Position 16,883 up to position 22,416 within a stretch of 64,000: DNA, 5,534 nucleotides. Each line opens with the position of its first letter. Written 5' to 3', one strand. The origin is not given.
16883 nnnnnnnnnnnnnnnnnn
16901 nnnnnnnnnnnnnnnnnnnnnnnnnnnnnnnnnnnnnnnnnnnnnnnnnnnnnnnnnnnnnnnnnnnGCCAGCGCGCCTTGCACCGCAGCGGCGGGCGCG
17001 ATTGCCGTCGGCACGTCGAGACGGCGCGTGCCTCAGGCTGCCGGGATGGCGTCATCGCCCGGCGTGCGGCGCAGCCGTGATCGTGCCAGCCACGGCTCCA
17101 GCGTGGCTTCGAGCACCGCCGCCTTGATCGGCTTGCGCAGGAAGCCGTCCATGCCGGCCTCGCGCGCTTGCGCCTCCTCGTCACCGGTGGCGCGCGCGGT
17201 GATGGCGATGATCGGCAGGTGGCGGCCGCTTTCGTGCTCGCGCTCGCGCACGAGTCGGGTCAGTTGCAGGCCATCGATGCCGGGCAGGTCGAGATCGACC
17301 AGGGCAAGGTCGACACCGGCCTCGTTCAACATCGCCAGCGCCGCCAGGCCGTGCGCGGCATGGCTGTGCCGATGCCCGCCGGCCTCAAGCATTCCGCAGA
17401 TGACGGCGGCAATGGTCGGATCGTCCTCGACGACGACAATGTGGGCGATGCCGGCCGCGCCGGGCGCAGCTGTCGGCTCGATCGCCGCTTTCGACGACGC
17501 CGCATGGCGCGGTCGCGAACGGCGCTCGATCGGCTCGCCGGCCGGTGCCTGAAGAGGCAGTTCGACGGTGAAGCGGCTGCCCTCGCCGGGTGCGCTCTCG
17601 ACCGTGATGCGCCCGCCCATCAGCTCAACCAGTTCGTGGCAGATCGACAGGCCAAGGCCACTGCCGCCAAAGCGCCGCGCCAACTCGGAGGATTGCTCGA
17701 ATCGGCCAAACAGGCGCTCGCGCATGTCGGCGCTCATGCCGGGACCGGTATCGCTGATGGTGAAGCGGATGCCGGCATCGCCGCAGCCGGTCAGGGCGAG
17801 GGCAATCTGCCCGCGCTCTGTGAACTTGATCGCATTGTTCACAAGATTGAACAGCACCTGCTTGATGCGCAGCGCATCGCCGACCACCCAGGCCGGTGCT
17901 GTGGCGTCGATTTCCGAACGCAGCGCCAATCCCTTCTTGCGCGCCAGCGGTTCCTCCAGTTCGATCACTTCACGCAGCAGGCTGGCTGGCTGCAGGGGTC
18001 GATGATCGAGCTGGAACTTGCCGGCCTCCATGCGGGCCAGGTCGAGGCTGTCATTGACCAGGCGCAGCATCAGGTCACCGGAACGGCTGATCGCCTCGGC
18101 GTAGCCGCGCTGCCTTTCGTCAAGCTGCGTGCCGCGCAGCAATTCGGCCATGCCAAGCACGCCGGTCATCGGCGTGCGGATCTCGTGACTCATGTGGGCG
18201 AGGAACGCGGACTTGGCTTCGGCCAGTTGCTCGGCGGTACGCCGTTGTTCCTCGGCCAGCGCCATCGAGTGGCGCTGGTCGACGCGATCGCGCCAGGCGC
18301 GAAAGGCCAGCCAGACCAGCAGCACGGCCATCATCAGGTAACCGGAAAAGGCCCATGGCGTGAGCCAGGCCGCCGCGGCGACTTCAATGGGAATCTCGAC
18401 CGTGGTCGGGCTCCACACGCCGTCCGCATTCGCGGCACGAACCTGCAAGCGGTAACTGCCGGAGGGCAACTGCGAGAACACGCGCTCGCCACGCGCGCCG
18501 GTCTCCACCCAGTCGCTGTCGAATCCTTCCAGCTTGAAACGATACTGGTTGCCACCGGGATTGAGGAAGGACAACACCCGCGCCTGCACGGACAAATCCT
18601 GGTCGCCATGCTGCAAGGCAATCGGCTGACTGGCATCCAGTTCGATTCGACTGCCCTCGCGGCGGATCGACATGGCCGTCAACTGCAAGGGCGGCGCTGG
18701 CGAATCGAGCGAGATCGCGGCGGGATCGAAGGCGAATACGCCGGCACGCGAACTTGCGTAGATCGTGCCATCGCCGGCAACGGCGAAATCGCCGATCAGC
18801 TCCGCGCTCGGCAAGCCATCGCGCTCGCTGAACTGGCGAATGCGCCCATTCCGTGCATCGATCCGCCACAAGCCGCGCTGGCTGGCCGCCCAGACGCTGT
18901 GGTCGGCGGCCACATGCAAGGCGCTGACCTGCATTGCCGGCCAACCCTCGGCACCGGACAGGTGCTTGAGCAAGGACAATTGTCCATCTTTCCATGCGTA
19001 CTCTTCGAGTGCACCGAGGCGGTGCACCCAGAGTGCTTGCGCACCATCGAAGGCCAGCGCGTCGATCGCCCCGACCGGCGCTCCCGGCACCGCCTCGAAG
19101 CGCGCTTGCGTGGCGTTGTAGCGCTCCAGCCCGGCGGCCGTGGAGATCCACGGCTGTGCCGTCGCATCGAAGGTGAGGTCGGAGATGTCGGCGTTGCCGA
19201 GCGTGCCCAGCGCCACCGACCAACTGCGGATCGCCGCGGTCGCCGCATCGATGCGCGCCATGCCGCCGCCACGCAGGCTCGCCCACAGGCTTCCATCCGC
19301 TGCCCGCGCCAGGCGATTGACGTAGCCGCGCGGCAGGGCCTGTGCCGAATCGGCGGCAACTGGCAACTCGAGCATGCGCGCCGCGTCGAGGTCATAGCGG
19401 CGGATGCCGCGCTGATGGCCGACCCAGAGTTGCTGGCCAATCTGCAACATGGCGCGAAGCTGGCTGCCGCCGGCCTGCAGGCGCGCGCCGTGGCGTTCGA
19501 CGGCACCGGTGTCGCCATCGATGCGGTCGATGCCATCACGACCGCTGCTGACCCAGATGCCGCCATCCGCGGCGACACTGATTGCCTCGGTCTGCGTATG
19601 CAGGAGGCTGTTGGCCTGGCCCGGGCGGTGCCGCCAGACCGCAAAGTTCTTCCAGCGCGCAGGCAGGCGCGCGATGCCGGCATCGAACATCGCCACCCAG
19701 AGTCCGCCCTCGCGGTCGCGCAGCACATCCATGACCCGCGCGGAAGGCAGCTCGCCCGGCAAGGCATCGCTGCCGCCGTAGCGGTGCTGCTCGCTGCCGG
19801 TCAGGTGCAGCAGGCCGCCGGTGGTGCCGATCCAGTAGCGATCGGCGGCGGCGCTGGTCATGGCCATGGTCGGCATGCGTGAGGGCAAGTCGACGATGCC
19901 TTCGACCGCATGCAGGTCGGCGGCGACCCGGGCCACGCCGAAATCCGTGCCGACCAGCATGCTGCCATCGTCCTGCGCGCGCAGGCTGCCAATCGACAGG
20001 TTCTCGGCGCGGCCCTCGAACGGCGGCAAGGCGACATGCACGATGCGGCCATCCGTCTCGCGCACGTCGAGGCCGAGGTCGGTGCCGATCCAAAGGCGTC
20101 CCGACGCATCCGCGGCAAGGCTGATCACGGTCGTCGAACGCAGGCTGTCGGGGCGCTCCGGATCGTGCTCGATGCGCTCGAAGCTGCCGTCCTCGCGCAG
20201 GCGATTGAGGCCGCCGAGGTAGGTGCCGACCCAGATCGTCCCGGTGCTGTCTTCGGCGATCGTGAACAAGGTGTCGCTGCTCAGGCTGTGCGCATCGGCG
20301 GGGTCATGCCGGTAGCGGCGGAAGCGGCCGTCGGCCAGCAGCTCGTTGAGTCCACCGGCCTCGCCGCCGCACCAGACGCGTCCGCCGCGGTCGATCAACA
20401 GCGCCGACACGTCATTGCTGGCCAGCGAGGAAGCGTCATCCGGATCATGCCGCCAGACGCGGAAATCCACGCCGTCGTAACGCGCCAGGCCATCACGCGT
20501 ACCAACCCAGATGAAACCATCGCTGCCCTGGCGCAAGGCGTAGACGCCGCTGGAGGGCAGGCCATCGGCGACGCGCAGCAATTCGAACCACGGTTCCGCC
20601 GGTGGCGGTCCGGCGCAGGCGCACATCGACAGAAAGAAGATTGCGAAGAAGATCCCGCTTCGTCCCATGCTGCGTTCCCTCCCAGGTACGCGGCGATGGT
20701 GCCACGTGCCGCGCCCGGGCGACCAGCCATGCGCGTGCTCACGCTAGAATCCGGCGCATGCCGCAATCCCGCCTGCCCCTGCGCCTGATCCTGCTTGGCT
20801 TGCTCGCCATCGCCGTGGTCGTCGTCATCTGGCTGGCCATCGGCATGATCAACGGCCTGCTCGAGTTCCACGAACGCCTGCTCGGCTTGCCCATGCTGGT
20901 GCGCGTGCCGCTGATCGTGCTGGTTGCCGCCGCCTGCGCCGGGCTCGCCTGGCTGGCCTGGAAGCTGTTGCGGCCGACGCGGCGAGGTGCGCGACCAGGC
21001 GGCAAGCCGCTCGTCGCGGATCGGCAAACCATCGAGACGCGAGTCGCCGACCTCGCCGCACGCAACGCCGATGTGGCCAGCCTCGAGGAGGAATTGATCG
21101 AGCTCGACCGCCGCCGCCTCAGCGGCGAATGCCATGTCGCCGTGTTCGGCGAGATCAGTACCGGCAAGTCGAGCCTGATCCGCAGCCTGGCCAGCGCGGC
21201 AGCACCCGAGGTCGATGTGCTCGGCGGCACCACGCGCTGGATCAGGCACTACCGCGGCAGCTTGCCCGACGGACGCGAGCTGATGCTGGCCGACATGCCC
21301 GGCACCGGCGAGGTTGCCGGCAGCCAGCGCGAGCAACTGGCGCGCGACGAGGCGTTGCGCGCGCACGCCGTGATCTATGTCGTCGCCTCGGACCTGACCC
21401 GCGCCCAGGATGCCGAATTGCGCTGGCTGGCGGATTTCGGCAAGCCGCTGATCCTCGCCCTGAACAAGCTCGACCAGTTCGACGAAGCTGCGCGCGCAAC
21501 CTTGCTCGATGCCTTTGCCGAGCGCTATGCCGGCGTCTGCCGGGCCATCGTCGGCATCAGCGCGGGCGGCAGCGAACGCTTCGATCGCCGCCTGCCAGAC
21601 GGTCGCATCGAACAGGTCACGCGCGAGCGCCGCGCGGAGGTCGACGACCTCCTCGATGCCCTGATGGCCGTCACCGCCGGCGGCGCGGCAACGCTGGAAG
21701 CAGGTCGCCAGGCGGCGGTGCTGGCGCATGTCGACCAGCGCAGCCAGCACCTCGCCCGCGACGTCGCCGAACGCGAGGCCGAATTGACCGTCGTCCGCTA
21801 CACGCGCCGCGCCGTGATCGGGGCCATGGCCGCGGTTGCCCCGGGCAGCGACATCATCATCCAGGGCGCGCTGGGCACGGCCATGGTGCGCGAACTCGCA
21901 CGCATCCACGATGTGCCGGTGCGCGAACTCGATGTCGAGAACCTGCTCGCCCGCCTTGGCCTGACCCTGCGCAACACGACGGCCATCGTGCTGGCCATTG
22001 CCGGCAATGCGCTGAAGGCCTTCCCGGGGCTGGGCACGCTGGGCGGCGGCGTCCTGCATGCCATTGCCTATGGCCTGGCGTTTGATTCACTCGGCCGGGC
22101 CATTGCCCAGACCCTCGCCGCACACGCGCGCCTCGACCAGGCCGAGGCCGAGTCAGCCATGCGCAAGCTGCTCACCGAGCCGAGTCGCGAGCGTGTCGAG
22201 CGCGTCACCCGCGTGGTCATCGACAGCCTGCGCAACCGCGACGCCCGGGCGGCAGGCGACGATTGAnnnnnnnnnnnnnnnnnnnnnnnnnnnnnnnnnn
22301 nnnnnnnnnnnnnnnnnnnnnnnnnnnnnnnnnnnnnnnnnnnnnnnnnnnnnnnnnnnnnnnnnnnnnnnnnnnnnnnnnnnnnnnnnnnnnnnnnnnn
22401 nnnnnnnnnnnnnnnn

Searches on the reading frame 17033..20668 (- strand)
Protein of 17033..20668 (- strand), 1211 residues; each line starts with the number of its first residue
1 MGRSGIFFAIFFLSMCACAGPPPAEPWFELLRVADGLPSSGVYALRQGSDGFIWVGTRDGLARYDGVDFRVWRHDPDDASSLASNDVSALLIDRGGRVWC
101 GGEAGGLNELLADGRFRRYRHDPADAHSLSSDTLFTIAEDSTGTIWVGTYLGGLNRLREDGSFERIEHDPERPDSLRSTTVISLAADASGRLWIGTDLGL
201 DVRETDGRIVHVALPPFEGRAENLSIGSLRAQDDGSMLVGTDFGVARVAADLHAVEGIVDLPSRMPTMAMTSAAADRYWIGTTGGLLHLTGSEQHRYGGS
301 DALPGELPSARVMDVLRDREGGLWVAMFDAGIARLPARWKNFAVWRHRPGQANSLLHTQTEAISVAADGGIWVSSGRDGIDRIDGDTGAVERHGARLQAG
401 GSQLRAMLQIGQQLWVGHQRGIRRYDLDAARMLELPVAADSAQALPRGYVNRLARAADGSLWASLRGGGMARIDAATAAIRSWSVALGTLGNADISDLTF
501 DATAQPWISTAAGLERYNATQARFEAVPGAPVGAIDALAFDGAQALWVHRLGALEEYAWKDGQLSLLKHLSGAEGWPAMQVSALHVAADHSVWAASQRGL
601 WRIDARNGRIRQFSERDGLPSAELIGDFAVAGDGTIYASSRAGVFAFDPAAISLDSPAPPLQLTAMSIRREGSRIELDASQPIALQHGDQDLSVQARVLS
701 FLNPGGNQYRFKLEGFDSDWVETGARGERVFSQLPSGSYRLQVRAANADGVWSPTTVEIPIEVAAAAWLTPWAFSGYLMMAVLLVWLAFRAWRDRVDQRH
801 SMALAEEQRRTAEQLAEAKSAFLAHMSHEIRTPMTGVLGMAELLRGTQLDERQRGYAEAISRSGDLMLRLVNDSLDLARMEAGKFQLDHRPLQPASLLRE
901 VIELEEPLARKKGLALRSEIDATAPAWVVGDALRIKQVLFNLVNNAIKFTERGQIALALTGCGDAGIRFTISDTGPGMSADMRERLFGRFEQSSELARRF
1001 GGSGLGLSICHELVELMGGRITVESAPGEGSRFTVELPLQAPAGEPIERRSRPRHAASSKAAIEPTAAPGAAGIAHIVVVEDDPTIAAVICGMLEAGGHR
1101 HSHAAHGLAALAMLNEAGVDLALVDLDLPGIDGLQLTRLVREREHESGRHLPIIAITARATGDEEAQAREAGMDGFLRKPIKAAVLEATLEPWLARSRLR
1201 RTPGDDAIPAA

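Call 14: search_protein_families(library=pfam, proteins=[window:17033-20668:-], max_evalue=0.001)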
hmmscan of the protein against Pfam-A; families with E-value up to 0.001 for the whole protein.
window:17033-20668:- (1211 aa): 6 families
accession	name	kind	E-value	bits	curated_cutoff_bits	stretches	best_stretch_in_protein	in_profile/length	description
PF02518.31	HATPase_c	-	7.9e-32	110.4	26.4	1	930-1040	1-110/111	Histidine kinase-, DNA gyrase B-, and HSP90-like ATPase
PF07494.17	Reg_prop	-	1.2e-27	92.8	20.4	0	36-58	1-23/24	Two component regulator propeller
PF00072.30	Response_reg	-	1.1e-21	77.5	30.2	1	1077-1190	1-110/111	Response regulator receiver domain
PF00512.31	HisKA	-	1.1e-21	77.1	26.9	1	818-883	1-66/66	His Kinase A (phospho-acceptor) domain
PF07495.19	Y_Y_Y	-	8.1e-17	61.3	26.6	1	701-763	2-64/65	Y_Y_Y domain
PF08450.18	SGL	-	9.6e-06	25.8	26.3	0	580-640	42-103/246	SMP-30/Gluconolactonase/LRE-like region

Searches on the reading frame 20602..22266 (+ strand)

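Call 14: search_protein_families(library=pfam, proteins=[window:20602-22266:+], max_evalue=0.001)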
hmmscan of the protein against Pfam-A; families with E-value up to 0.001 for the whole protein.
window:20602-22266:+ (554 aa): 5 families
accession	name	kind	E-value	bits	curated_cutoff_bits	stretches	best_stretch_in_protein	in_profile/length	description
PF01926.29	MMR_HSR1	-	2.5e-13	50.5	21.9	1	178-289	1-113/113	50S ribosome-binding GTPase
PF02421.24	FeoB_N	-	7.9e-07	29.2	27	1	178-297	2-122/156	Ferrous iron transport protein B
PF13191.12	AAA_16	-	1e-06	29.8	32.6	1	168-306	16-156/167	AAA ATPase domain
PF00350.29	Dynamin_N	-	8.3e-05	23.1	27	0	179-202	1-24/168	Dynamin family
PF05128.17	DUF697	-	0.00041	20.6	27.7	1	376-523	5-156/162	Domain of unknown function (DUF697)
